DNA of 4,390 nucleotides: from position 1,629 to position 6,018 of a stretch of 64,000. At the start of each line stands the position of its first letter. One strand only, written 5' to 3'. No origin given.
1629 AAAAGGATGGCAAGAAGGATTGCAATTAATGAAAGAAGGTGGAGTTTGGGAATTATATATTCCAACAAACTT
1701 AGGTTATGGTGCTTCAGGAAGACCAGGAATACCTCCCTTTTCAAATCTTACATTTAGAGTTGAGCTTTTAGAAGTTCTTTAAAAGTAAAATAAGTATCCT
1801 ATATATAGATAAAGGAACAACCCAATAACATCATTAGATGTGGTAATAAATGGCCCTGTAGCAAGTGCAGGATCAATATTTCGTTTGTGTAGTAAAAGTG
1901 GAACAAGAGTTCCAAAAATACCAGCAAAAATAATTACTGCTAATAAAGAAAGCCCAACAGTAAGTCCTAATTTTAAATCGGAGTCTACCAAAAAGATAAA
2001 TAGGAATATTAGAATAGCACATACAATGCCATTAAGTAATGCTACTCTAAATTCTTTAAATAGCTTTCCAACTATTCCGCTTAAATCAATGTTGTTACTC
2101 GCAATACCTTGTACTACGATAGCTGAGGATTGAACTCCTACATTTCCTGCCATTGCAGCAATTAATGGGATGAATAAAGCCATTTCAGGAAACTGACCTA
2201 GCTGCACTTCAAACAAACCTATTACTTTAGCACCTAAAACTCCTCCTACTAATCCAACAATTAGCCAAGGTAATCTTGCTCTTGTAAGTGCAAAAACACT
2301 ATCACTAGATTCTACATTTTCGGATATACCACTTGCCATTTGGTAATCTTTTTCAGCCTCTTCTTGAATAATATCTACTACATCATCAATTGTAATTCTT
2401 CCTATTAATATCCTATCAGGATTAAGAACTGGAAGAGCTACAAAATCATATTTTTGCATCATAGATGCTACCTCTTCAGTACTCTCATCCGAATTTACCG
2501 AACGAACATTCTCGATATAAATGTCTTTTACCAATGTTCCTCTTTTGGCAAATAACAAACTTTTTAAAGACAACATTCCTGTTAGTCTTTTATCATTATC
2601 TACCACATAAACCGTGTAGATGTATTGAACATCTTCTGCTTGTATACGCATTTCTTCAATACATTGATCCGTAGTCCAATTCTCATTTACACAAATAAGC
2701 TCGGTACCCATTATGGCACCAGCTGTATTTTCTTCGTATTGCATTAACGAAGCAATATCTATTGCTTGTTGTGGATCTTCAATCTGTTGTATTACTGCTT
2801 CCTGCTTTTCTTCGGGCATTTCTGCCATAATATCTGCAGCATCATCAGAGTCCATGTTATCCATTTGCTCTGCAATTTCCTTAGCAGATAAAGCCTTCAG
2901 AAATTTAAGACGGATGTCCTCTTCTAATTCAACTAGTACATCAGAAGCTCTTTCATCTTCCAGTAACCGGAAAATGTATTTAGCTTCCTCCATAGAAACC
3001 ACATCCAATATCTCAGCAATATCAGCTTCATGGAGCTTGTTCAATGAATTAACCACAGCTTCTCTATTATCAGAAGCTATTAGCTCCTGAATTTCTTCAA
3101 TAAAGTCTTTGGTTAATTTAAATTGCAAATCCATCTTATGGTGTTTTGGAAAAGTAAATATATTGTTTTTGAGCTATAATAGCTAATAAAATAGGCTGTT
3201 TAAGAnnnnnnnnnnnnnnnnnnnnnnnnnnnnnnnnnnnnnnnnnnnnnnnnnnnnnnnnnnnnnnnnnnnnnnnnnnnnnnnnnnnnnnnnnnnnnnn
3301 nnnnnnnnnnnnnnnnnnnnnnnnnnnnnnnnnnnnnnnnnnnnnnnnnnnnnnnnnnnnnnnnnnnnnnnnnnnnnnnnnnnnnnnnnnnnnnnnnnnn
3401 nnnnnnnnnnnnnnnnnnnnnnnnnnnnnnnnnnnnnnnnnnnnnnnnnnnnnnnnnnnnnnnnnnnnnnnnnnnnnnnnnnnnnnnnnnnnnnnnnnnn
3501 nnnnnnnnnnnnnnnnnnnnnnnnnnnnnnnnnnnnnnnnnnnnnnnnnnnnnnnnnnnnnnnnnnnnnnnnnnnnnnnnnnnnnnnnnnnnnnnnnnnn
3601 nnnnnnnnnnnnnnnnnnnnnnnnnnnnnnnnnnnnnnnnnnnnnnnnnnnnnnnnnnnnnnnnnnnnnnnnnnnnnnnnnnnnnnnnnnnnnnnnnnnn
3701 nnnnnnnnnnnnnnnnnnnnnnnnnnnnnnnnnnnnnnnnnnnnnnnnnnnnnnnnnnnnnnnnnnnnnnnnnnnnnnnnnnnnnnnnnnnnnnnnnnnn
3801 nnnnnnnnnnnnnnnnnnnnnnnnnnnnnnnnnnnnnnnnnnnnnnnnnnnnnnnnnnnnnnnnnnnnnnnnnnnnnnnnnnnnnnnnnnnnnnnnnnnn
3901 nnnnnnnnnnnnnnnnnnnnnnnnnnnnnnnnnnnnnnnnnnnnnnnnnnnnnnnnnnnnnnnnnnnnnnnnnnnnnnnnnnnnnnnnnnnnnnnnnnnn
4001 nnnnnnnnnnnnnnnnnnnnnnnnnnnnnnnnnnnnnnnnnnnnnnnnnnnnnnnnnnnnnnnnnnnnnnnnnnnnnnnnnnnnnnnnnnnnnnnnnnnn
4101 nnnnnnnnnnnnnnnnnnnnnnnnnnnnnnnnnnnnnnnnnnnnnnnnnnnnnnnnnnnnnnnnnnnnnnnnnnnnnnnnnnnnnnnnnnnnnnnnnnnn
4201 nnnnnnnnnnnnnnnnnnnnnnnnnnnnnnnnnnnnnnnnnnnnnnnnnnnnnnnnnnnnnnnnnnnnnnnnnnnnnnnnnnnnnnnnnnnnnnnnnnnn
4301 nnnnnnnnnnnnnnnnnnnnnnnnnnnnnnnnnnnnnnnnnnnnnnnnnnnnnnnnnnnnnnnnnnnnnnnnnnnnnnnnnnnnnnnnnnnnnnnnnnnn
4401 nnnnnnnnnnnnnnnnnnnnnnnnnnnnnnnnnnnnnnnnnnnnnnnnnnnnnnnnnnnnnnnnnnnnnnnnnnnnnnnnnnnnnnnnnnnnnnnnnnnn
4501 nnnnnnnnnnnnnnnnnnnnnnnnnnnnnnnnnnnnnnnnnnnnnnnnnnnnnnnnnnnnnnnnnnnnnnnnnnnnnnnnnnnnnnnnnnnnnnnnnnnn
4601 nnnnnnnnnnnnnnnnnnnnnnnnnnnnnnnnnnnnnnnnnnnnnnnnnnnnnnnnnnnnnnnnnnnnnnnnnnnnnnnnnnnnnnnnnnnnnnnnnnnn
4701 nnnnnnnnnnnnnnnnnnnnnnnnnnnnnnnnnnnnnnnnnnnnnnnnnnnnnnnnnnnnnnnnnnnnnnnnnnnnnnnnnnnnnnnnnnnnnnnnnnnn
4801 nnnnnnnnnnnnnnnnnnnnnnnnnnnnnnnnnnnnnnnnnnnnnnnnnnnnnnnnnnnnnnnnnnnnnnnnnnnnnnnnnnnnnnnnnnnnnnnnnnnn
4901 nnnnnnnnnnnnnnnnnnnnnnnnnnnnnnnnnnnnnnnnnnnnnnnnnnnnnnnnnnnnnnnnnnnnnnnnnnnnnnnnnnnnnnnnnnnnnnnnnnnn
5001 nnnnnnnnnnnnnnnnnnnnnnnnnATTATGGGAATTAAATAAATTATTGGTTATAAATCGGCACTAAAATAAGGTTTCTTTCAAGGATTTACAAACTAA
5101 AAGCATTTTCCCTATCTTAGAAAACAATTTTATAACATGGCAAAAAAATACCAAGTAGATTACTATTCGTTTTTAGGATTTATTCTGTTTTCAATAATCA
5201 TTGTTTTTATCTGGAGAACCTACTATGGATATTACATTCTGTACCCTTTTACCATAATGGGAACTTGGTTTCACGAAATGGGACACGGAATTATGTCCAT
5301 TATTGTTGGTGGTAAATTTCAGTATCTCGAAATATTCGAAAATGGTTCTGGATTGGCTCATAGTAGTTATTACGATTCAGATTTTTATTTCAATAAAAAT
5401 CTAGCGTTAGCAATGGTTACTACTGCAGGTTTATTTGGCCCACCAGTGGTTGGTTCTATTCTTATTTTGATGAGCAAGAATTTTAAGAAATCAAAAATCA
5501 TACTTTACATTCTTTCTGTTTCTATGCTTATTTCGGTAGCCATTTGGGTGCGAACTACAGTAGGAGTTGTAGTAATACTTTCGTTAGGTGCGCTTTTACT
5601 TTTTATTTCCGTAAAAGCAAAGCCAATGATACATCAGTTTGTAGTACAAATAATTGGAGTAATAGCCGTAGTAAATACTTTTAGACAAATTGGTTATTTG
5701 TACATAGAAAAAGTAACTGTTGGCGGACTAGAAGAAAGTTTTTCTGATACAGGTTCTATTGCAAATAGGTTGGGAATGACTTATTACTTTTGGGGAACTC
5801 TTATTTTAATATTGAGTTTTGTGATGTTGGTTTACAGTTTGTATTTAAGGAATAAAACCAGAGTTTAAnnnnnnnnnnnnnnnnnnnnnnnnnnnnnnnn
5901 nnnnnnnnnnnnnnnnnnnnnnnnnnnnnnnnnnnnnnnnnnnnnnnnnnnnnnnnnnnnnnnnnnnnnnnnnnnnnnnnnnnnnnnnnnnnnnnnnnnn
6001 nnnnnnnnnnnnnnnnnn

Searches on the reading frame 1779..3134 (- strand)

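Call 4: search_protein_families(library=pfam, proteins=[window:1779-3134:-])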
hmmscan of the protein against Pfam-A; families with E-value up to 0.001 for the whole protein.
window:1779-3134:- (451 aa): 4 families
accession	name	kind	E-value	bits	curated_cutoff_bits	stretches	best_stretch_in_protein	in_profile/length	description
PF01769.21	MgtE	-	2.1e-34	118.9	27.6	1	322-445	1-125/125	Divalent cation transporter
PF03448.22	MgtE_N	-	1.1e-23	84.1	25.9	1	34-136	1-102/102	MgtE intracellular N domain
PF00571.33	CBS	-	2.1e-17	63.6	24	2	202-257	1-56/57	CBS domain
PF14841.11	FliG_M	-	4.4e-05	24.1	25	0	85-119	14-48/76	FliG middle domain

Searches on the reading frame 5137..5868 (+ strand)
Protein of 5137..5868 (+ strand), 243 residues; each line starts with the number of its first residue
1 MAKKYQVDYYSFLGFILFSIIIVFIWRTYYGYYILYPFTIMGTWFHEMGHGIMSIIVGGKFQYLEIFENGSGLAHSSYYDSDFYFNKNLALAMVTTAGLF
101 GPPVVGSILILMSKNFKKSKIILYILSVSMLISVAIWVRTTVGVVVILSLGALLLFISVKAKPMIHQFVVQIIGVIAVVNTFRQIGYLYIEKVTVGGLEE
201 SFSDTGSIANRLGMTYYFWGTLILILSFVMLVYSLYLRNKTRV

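Call 4: search_protein_families(library=pfam, proteins=[window:5137-5868:+])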
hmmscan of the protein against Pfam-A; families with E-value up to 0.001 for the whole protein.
window:5137-5868:+ (243 aa): 1 family
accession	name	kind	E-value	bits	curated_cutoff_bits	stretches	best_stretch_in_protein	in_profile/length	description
PF13398.12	Peptidase_M50B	-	1.6e-38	132.9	26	1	20-233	6-200/201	Peptidase M50B-like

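Call 15: search_protein_families(library=ncbifam, proteins=[window:5137-5868:+])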
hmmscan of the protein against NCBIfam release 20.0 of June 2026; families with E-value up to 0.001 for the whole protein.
window:5137-5868:+ (243 aa): 0 families
